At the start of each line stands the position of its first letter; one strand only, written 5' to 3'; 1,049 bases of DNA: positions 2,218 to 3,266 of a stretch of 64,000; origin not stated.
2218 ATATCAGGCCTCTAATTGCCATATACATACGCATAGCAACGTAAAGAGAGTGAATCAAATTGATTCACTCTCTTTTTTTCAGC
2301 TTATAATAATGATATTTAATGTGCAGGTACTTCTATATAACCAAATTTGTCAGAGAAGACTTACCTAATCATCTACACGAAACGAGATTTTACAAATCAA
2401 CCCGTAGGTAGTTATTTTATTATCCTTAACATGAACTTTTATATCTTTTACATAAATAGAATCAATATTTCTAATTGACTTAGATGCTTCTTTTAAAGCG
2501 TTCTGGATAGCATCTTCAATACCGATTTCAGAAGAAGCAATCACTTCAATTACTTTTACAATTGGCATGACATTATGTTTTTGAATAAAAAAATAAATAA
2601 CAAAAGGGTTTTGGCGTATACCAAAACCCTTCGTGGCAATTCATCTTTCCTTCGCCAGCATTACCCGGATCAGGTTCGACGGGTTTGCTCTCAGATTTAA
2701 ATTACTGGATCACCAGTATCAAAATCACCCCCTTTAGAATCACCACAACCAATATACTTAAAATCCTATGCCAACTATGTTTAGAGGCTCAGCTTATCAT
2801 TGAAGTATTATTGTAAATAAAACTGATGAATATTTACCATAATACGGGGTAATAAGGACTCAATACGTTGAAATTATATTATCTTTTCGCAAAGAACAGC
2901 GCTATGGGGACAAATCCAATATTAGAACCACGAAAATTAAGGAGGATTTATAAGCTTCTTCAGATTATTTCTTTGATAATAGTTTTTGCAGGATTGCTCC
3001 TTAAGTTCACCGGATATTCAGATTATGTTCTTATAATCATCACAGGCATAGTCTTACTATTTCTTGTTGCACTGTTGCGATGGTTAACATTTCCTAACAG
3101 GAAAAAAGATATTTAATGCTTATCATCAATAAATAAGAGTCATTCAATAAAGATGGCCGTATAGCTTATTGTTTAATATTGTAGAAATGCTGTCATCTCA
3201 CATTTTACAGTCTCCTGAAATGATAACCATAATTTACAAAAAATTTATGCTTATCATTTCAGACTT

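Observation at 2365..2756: TPP riboswitch wired to a stand-alone dodecin gene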

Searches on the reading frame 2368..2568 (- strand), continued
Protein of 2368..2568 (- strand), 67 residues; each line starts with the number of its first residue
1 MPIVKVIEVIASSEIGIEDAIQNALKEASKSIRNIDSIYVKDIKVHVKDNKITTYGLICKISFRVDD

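Call 30: find_encoding_contigs(protein=P0006, flank=2500, max_places=6)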
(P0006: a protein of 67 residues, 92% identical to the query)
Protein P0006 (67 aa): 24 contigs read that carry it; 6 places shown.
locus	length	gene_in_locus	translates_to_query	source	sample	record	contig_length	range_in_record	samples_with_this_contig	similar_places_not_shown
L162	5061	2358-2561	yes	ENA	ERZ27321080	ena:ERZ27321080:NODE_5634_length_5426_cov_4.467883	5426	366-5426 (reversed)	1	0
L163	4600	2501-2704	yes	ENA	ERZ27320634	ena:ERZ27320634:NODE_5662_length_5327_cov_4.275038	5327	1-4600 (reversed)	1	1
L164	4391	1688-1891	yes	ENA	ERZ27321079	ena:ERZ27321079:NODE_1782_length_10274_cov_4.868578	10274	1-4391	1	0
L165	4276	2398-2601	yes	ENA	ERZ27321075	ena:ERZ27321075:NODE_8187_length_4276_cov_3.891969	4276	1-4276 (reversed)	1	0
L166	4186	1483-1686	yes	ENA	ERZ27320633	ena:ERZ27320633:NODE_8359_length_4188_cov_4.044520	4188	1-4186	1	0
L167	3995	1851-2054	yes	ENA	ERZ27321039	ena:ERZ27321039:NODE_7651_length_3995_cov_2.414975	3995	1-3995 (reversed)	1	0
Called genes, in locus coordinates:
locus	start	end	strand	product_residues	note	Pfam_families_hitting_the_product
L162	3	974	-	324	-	?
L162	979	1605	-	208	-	PF14065:Pvc16_N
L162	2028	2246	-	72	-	-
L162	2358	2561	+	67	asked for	PF07311:Dodecin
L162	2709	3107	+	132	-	PF02276:CytoC_RC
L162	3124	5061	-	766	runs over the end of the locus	?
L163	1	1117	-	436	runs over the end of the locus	-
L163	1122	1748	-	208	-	PF14065:Pvc16_N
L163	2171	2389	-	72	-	-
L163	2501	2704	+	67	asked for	PF07311:Dodecin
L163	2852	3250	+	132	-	PF02276:CytoC_RC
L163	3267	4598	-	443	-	?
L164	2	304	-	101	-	?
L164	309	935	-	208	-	PF14065:Pvc16_N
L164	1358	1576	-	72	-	-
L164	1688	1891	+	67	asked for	PF07311:Dodecin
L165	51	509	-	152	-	-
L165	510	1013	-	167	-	-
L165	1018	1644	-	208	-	PF14065:Pvc16_N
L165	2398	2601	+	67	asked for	PF07311:Dodecin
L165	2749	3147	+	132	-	PF02276:CytoC_RC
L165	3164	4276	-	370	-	?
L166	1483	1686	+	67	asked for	PF07311:Dodecin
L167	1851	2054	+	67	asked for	PF07311:Dodecin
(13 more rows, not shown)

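Call 31: find_encoding_contigs(protein=P0013, flank=2500, max_places=3)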
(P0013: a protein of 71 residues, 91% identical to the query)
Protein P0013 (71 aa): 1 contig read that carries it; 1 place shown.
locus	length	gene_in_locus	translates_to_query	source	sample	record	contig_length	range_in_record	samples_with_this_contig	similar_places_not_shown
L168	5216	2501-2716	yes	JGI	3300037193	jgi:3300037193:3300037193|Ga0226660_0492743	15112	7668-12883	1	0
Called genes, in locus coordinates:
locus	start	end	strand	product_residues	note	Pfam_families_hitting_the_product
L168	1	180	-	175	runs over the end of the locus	PF18962:Por_Secre_tail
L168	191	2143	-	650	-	PF18962:Por_Secre_tail (weak)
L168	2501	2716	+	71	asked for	PF07311:Dodecin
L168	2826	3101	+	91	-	PF01022:HTH_5, PF12840:HTH_20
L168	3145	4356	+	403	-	PF07690:MFS_1, PF00083:Sugar_tr (weak)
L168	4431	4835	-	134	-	-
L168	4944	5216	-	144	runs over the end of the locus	PF07366:SnoaL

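Call 33: search_protein_representatives(protein=window:2368-2568:-)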
Query: 67 residues. Proteins with E-value up to 0.001 (for the whole library): 770; up to 1e-10: 51; up to 1e-30: 0. The best 150 are listed.
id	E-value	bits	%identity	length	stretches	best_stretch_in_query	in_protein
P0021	1.7e-29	116.2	87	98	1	1-67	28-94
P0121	5.7e-25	102.0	72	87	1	1-67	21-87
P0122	6.5e-25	101.8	77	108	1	1-66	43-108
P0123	9.7e-24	98.1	72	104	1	1-67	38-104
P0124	1.5e-23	97.5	77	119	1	1-66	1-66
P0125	2.1e-23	97.1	73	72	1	1-66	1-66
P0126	3.5e-22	93.2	77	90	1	1-61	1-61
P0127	5.5e-22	92.6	68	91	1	1-66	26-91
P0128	1.1e-21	91.7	68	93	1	1-66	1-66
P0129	2.4e-21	90.6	70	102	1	1-66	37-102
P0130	3.0e-21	90.3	71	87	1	4-66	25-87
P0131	5.2e-21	89.5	73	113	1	1-63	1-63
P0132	5.2e-21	89.5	68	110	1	1-66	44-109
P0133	1.1e-20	88.6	68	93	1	1-66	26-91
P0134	1.7e-20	88.0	73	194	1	1-66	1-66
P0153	6.6e-13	64.1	55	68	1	1-66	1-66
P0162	6.3e-12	61.1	45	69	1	1-66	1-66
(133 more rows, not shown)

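Call 36: search_protein_families(library=pfam, proteins=[L068:1611-2336:-, L068:769-1611:-, L006:3268-3600:+, L006:3298-3492:-, L021:4713-5096:+, L048:3997-4827:+, L001:1805-2566:-], max_evalue=0.01)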
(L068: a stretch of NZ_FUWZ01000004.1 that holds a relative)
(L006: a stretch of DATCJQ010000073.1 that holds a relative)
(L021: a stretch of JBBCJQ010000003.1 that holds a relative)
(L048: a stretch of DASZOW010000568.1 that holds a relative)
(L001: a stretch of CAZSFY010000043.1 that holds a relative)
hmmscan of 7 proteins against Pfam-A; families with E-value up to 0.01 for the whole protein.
L068:1611-2336:- (241 aa): 3 families
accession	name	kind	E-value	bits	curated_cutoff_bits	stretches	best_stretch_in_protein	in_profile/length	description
PF00702.32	Hydrolase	-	1e-12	49.3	26.4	1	18-223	6-191/191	haloacid dehalogenase-like hydrolase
PF13419.12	HAD_2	-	9.2e-11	42.6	23.8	1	90-229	60-178/178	Haloacid dehalogenase-like hydrolase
PF13242.12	Hydrolase_like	-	2.4e-10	40.6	22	1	177-233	3-52/75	HAD-hyrolase-like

L068:769-1611:- (280 aa): 1 family
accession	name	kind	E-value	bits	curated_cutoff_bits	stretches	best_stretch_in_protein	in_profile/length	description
PF15610.12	PRTase_3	-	8.9e-101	337.1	28.7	1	2-264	2-264/264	PRTase ComF-like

L006:3268-3600:+ (110 aa): 0 families

L006:3298-3492:- (64 aa): 0 families

L021:4713-5096:+ (127 aa): 1 family
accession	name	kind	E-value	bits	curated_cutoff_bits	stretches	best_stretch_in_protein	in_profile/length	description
PF03860.21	DUF326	-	1.7e-16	59.9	20.4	3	84-101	4-21/21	Domain of Unknown Function (DUF326)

L048:3997-4827:+ (276 aa): 3 families
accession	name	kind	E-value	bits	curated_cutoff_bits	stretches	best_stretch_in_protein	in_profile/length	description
PF12833.13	HTH_18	-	2.9e-11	43.9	33.6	1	187-264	3-79/80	Helix-turn-helix domain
PF20240.3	DUF6597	-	3.2e-10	40.5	27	1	8-119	2-102/103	Domain of unknown function (DUF6597)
PF00165.29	HTH_AraC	-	5e-09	36.5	26.6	1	232-262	10-40/42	Bacterial regulatory helix-turn-helix proteins, AraC family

L001:1805-2566:- (253 aa): 0 families

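Call 47: search_protein_families(library=pfam, proteins=[L060:168-2588:+, L036:1490-2128:+, L147:3014-3841:+, L060:4072-4545:-, L140:1580-2581:+, L165:2749-3147:+, L027:2596-3306:-, L037:2166-2729:-], max_evalue=0.0001)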
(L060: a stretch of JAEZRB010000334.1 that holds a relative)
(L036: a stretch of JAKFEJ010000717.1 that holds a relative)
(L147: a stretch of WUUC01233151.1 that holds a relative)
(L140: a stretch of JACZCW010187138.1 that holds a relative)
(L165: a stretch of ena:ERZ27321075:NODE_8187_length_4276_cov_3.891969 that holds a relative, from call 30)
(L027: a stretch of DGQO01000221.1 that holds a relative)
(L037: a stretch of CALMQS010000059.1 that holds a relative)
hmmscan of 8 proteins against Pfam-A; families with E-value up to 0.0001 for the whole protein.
L060:168-2588:+ (806 aa): 3 families
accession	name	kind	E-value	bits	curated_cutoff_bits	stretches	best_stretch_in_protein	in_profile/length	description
PF00676.26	E1_dh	-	1.5e-27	96.8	22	1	54-370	18-294/300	Dehydrogenase E1 component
PF02779.29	Transket_pyr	-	9.5e-21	74.6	27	1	486-649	7-167/174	Transketolase, pyrimidine binding domain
PF02780.25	Transketolase_C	-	5.7e-20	71.9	25.9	1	675-780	4-106/124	Transketolase, C-terminal domain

L036:1490-2128:+ (212 aa): 1 family
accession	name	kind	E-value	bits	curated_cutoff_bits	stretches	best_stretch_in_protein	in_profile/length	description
PF03458.18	Gly_transporter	-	2.1e-47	159.3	23.5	2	8-82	2-77/78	Glycine transporter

L147:3014-3841:+ (275 aa): 1 family
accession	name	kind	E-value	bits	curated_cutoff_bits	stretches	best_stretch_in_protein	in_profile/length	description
PF02567.21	PhzC-PhzF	-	1.9e-59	201.9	27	1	8-259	1-281/281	Phenazine biosynthesis-like protein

L060:4072-4545:- (157 aa): 1 family
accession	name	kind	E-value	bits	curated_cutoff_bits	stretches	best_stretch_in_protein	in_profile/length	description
PF04134.17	DCC1-like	-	6.9e-28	98.6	27.8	1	32-140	1-113/113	DCC1-like thiol-disulfide oxidoreductase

L140:1580-2581:+ (333 aa): 6 families
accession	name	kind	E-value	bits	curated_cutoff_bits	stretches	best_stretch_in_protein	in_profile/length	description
PF07726.17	AAA_3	-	5e-66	221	27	1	52-182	1-131/131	ATPase family associated with various cellular activities (AAA)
PF17863.7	AAA_lid_2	-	2.4e-18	66.1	22.7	1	259-326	7-74/74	AAA lid domain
PF07728.20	AAA_5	-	8.6e-14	52.2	22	1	52-180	1-139/139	AAA domain (dynein-related subfamily)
PF20030.5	bpMoxR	-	5.7e-13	48.8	27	1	23-199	4-179/205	MoxR domain in the MoxR-vWA-beta-propeller ternary systems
PF00493.29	MCM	-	4.2e-05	23.2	23.3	1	45-165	52-175/224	MCM P-loop domain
PF00004.35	AAA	-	6.8e-05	23.8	21.2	0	53-164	1-111/131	ATPase family associated with various cellular activities (AAA)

L165:2749-3147:+ (132 aa): 1 family
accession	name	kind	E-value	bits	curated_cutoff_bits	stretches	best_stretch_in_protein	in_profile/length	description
PF02276.23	CytoC_RC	-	1.3e-15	58.1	22.4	1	27-123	51-141/310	Photosynthetic reaction centre cytochrome C subunit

L027:2596-3306:- (236 aa): 2 families
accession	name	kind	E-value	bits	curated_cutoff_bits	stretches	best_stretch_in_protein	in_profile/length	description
PF01709.26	Transcrip_reg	-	4.6e-52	176.4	27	1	79-235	1-160/160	TACO1/YebC second and third domain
PF20772.2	TACO1_YebC_N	-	1e-21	77.6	36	1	5-74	3-73/73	TACO1/YebC protein N-terminal domain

L037:2166-2729:- (187 aa): 1 family
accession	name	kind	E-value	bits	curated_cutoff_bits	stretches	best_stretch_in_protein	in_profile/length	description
PF20221.3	DUF6580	-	1.7e-42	145.8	27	1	8-179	7-158/162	Family of unknown function (DUF6580)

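Call 55: list_cluster_members(proteins=[P0001, P0002, P0003])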
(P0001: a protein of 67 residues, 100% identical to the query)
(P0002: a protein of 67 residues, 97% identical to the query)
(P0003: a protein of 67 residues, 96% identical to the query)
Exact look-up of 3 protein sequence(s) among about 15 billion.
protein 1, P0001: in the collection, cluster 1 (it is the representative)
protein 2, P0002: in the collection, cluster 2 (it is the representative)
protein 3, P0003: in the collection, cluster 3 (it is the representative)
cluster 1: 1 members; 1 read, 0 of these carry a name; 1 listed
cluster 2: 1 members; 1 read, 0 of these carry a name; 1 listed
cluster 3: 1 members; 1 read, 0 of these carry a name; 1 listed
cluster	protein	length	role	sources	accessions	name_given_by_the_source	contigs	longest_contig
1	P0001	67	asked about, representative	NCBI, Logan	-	-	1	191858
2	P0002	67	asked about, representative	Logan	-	-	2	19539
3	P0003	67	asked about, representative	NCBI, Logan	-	-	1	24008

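Call 63: find_encoding_contigs(protein=P0153, flank=3000, max_places=6)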
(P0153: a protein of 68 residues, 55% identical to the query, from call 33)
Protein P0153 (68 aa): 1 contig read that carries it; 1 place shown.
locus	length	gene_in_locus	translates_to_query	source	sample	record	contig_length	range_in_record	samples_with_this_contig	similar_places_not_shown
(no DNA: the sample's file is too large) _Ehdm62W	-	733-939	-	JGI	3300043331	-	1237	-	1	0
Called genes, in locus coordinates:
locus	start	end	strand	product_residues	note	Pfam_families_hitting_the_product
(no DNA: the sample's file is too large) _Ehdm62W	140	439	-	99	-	-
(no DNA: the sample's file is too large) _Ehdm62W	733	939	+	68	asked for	PF07311:Dodecin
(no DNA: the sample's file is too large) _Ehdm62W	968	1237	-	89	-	?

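Call 64: find_encoding_contigs(protein=P0162, flank=3000, max_places=6)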
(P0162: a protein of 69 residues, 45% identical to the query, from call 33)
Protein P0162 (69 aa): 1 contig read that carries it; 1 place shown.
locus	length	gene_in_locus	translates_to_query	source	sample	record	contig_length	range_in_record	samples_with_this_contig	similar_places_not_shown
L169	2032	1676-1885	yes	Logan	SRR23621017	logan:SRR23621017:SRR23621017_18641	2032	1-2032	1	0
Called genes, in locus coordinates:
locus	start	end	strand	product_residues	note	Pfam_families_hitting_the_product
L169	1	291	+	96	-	?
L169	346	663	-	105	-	-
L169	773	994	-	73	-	-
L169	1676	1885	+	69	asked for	PF07311:Dodecin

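Call 66: predict_structure(alignment_id=A1)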
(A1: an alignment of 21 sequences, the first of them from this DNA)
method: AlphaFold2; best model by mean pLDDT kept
length: 67 residues; sequences in the alignment: 21
mean_pLDDT: 94.1   pTM: 0.78
mean pLDDT of the five models: 94.1, 93.8, 93.6, 91.8, 88.4
residues with pLDDT >= 90: 60; 70-90: 5; 50-70: 2; < 50: 0
segments of 3 or more residues with pLDDT < 50: none
pLDDT, mean of each block of 10 residues (from residue 1): 88 97 97 94 96 97 87
secondary structure, 60 per line:
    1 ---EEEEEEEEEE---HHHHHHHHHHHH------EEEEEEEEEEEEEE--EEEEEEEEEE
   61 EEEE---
elements in order: E4-13 H17-28 E35-48 E51-64

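Call 69: fold_search(model_id=the predicted structure, library=pdb)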
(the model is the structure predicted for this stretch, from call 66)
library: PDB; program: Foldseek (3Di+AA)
matches with E <= 10: 880; with E <= 0.001: 28
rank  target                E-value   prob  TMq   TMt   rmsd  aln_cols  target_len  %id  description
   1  2v19_A                1.9e-06  1.00  0.89  0.89   1.5        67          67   31  Crystal structure of the T. thermophilus dodecin R45A mutant (released 2007-09-11)
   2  2cz8_A                2.0e-06  1.00  0.89  0.89   1.5        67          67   31  Crystal Structure of tt0972 protein from Thermus thermophilus (released 2006-09-19)
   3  2vyx_A                2.4e-06  1.00  0.89  0.89   1.5        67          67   31  Crystal structure of the T. thermophilus dodecin W38F mutant (released 2009-11-17)
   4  2cz8_D                2.5e-06  1.00  0.91  0.89   1.4        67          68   31  Crystal Structure of tt0972 protein from Thermus thermophilus (released 2006-09-19)
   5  2v19_B                2.7e-06  1.00  0.89  0.88   1.5        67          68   31  Crystal structure of the T. thermophilus dodecin R45A mutant (released 2007-09-11)
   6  2cz8_B                3.2e-06  1.00  0.88  0.89   1.3        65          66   32  Crystal Structure of tt0972 protein from Thermus thermophilus (released 2006-09-19)
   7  2ux9_B                3.2e-06  1.00  0.89  0.89   1.5        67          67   30  Crystal structure of the T. thermophilus dodecin R65A mutant (released 2007-09-11)
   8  6ri3_A                3.4e-06  1.00  0.87  0.85   1.5        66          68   26  Dodecin from Streptomyces davaonensis (released 2020-05-13)
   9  2yj0_A                3.4e-06  1.00  0.86  0.85   1.7        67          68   30  X-ray structure of chemically engineered Mycobacterium tuberculosis Dodecin (released 2011-10-12)
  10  2yiz_A                3.6e-06  1.00  0.86  0.85   1.7        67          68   30  X-ray structure of Mycobacterium tuberculosis Dodecin (released 2011-10-12)
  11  2ux9_A                4.1e-06  1.00  0.88  0.90   1.5        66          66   30  Crystal structure of the T. thermophilus dodecin R65A mutant (released 2007-09-11)
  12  2vyx_B                4.1e-06  1.00  0.88  0.89   1.5        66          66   32  Crystal structure of the T. thermophilus dodecin W38F mutant (released 2009-11-17)
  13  6r1e_A                4.1e-06  1.00  0.86  0.83   1.5        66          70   26  Structure of dodecin from Streptomyces coelicolor (released 2019-03-27)
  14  2yj0_B                4.1e-06  1.00  0.86  0.86   1.7        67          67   30  X-ray structure of chemically engineered Mycobacterium tuberculosis Dodecin (released 2011-10-12)
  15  2ux9_C                4.4e-06  1.00  0.90  0.89   1.5        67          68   30  Crystal structure of the T. thermophilus dodecin R65A mutant (released 2007-09-11)
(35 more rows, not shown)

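Call 71: find_encoding_contigs(protein=P0082, flank=5000, max_places=4)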
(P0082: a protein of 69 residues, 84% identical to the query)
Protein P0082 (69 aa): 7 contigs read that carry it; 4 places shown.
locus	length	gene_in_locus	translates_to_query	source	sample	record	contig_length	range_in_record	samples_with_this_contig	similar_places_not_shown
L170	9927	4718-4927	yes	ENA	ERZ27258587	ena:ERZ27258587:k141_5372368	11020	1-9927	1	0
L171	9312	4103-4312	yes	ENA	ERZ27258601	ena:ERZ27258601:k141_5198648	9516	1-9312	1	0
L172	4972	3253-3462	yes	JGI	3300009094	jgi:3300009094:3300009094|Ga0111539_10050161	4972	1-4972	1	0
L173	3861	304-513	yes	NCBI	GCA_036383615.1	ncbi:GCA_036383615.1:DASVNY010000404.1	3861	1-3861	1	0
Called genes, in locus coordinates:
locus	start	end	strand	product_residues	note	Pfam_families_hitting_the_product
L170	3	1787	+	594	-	?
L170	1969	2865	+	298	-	-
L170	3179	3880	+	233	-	-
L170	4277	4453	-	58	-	-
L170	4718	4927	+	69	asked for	PF07311:Dodecin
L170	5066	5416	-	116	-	-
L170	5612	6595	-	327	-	-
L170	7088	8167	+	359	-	-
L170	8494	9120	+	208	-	PF12641:Flavodoxin_3 (faint), PF12682:Flavodoxin_4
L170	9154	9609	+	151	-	PF00111:Fer2, PF01799:Fer2_2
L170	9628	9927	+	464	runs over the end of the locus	?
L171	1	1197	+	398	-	?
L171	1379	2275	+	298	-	-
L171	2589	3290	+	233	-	-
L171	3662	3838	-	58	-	-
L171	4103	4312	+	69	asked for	PF07311:Dodecin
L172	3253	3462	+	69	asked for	PF07311:Dodecin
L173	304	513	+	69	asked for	PF07311:Dodecin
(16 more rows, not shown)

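Call 74: find_encoding_contigs(protein=P0008, flank=1500, max_places=2)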
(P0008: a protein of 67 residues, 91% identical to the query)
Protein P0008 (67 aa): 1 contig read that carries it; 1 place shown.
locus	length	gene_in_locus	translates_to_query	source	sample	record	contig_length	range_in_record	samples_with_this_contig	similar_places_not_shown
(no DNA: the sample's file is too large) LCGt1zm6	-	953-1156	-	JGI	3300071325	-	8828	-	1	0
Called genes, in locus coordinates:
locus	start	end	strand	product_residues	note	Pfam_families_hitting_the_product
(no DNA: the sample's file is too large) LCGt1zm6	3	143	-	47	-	?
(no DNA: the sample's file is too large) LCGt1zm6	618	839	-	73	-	-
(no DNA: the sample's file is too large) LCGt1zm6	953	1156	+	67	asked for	PF07311:Dodecin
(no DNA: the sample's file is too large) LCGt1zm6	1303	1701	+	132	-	PF02276:CytoC_RC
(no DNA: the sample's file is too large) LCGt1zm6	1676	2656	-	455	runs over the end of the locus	PF22422:MGH1-like_GH, PF03200:Glyco_hydro_63 (weak), PF22422:MGH1-like_GH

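Call 75: find_encoding_contigs(protein=P0004, flank=1500, max_places=2)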
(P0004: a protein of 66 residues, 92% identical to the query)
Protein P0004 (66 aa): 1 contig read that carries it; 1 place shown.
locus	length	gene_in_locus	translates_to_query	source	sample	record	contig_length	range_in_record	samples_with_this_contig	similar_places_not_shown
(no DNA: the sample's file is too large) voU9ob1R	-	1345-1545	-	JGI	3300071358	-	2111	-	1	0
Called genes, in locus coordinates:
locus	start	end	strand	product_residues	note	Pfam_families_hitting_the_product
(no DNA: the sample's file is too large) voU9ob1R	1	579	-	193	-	?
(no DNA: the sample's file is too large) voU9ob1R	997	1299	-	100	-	-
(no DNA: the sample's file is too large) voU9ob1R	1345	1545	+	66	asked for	PF07311:Dodecin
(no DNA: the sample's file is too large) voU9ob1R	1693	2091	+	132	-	PF02276:CytoC_RC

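Call 76: find_encoding_contigs(protein=P0010, flank=1500, max_places=2)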
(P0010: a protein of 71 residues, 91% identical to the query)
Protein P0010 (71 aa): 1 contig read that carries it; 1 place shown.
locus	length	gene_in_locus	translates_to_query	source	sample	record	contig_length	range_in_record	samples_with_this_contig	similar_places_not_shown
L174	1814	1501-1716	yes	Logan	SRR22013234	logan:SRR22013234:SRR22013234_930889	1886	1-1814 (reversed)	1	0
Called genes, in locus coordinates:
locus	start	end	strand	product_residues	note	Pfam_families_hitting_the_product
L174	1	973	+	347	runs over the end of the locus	?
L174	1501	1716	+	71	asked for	PF07311:Dodecin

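Call 77: find_encoding_contigs(protein=P0009, flank=1500, max_places=2)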
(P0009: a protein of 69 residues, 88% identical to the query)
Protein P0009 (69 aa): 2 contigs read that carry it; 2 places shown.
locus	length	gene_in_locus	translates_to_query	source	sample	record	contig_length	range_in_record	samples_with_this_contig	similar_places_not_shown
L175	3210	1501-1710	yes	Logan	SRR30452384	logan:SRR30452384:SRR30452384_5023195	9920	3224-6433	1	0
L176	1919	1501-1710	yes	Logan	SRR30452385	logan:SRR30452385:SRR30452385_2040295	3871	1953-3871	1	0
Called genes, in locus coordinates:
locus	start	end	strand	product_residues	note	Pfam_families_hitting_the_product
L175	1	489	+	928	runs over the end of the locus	PF19264:DUF5907 (faint)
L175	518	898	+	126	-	-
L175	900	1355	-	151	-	PF01161:PBP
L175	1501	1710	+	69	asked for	PF07311:Dodecin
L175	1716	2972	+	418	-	PF05139:Erythro_esteras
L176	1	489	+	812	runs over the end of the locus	?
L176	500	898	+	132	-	-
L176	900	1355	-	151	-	PF01161:PBP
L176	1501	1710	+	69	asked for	PF07311:Dodecin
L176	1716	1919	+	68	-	?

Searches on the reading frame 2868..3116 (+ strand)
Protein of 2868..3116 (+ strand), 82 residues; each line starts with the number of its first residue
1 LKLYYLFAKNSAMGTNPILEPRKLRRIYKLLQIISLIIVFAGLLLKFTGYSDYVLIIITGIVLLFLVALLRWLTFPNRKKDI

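Call 36: search_protein_families(library=pfam, proteins=[window:2868-3116:+], max_evalue=0.01)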
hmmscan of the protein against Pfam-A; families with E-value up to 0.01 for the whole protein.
window:2868-3116:+ (82 aa): 2 families
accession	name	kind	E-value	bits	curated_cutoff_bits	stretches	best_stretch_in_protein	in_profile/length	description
PF07695.17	7TMR-DISM_7TM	-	0.0018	18.7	29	1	18-70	88-143/205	7TM diverse intracellular signalling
PF04647.20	AgrB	-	0.0086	15.9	23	1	19-67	132-180/185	Accessory gene regulator B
